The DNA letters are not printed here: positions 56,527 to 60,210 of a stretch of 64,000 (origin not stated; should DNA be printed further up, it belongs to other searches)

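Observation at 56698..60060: Large fusion membrane protein (~1120 aa): GT-C-like glycosyltransferase domain fused to an MFS transporter domain, translationally coupled to a phosphodiesterase lipoprotein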

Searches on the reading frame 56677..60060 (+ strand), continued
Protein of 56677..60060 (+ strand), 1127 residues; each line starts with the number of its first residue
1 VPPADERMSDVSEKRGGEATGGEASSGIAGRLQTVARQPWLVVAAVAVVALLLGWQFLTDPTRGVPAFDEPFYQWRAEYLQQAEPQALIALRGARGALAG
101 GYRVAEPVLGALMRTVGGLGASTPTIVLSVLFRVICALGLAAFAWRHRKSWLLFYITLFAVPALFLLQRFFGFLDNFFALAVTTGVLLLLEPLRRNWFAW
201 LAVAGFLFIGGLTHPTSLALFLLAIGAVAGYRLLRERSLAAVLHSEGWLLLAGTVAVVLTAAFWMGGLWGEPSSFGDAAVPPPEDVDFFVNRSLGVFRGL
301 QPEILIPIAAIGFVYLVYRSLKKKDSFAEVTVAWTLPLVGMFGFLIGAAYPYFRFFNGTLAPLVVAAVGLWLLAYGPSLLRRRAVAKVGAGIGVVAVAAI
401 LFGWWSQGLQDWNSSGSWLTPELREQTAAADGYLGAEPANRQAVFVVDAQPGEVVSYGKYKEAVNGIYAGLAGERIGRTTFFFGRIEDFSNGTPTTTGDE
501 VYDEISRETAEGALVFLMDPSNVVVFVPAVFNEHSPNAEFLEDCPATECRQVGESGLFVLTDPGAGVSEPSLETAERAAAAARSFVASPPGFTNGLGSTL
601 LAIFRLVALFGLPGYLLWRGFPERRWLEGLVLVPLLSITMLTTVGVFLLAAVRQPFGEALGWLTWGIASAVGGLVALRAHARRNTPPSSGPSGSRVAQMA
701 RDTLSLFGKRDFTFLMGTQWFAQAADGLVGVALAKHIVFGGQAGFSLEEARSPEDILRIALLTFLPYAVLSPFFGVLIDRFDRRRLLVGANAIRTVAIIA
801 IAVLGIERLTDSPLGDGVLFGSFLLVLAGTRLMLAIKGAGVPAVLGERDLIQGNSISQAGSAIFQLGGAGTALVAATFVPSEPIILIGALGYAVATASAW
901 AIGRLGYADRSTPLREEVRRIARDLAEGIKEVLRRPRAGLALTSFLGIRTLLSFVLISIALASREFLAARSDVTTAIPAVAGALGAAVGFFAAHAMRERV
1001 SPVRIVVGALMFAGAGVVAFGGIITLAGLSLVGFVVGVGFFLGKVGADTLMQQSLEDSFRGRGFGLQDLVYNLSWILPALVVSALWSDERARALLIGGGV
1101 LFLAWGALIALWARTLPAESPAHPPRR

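Call 84: search_protein_families(library=pfam, proteins=[L003:10122-10937:+], max_evalue=1)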
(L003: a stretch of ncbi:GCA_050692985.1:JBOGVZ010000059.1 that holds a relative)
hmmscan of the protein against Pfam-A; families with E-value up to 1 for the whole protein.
L003:10122-10937:+ (271 aa): 2 families
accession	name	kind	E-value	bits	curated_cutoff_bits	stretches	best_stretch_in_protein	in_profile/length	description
PF13469.12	Sulfotransfer_3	-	0.00027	21.7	27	1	5-192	2-207/216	Sulfotransferase family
PF10566.15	Glyco_hydro_97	-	0.26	11.1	32.5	1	107-130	192-215/275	Glycoside hydrolase 97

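Call 93: predict_structure(alignment_id=A4)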
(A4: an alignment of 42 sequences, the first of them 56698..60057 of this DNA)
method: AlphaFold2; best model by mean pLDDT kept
length: 1120 residues; sequences in the alignment: 42
mean_pLDDT: 85.9   pTM: 0.78
mean pLDDT of the five models: 85.9, 84.1, 83.5, 82.5, 81.6
residues with pLDDT >= 90: 587; 70-90: 406; 50-70: 83; < 50: 44
segments of 3 or more residues with pLDDT < 50: 1-18, 731-737, 963-966, 1115-1120
pLDDT, mean of each block of 10 residues (from residue 1): 37 47 80 95 94 85 89 91 85 82 96 92 95 96 95 93 74 95 89 95 89 89 92 84 90 82 70 61 77 90 96 94 90 64 57 89 95 85 93 96 86 93 96 94 82 92 94 96 95 92 93 93 93 90 92 89 96 95 84 93 97 91 97 97 90 96 94 77 54 77 92 94 80 46 74 88 90 90 94 85 77 86 92 90 89 85 75 84 95 88 61 75 84 92 91 73 54 80 85 88 94 86 90 93 91 90 94 90 88 92 89 48
secondary structure, 60 per line:
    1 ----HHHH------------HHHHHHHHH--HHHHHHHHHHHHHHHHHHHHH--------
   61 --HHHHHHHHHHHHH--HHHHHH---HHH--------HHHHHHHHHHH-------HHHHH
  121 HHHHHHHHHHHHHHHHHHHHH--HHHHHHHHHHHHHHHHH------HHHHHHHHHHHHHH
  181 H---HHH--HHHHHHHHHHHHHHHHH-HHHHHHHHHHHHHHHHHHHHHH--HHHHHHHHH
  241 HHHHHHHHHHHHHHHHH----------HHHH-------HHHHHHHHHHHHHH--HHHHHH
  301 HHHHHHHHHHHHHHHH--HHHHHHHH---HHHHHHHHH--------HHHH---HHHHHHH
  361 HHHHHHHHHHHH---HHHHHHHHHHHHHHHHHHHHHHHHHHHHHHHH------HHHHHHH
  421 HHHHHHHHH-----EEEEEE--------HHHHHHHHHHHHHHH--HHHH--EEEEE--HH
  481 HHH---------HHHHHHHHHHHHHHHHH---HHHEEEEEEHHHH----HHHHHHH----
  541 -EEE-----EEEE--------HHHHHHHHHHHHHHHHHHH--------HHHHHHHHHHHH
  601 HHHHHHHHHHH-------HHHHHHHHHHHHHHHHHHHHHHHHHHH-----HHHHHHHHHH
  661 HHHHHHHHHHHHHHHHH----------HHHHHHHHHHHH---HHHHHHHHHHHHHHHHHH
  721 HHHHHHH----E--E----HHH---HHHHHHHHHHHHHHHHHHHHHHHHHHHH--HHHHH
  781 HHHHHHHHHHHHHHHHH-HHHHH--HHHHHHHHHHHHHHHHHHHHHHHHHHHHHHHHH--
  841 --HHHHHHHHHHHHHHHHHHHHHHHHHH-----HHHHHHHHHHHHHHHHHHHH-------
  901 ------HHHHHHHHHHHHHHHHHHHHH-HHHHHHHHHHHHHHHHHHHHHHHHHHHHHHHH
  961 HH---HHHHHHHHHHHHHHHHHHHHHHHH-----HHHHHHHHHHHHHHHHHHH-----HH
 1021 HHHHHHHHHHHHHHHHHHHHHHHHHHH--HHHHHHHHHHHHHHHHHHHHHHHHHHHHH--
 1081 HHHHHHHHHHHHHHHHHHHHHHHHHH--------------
elements in order (helices of 4 or more, strands of 3 or more residues): H5-8 H21-29 H32-52 H63-75 H78-83 H98-108 H116-141 H144-160 H167-181 H190-206 H208-229 H232-257 H268-271 H279-292 H295-316 H319-326 H330-338 H347-350 H354-372 H376-407 H414-429 E435-440 H449-463 H466-469 E472-476 H479-483 H493-509 E516-521 H522-525 H530-536 E542-544 E550-553 H562-580 H589-611 H619-645 H651-677 H688-699 H703-727 H746-773 H776-797 H799-803 H806-838 H843-868 H874-893 H907-927 H929-962 H966-989 H995-1013 H1019-1047 H1050-1078 H1081-1106
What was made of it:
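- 58759..60015 (+): MFS module: an N-terminal amphipathic helix (aa 688-699), 12 TM helices (aa 703-1106), a central loop helix (aa 907-927), and motif A (G768-x3-D772-R773-x2-R776). Helices (call 93).
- On Major facilitator superfamily: Helices at aa 703-1106 with a loop helix at aa 907-927 (call 93).
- Checked: The full-length model has 12 TM helices at aa 703-1106 (call 93).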

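Call 115: list_cluster_members(proteins=[P0343, window:56698-60057:+, window:56677-60057:+])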
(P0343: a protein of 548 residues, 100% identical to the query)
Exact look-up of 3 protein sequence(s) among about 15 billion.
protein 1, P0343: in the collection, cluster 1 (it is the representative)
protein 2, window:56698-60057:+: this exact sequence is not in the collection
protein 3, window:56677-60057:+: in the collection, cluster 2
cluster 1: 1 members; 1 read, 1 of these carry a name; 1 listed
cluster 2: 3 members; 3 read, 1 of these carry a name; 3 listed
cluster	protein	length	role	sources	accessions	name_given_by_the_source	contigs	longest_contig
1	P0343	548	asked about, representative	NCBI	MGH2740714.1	MAG: alkaline phosphatase family protein [Actinomycetota bacterium]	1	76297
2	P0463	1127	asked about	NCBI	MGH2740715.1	MAG: MFS transporter [Actinomycetota bacterium]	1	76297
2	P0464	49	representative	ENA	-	-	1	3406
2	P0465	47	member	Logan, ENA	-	-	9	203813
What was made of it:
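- Checked: NCBI's annotation uses the GTG at 56677 (1127 aa, MGH2740715.1, 'MFS transporter'; call 115).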

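Call 117: find_encoding_contigs(protein=window:56677-60060:+, flank=10000, max_places=1)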
Protein window:56677-60060:+ (1127 aa): no gene with exactly this product is on record in the collection.
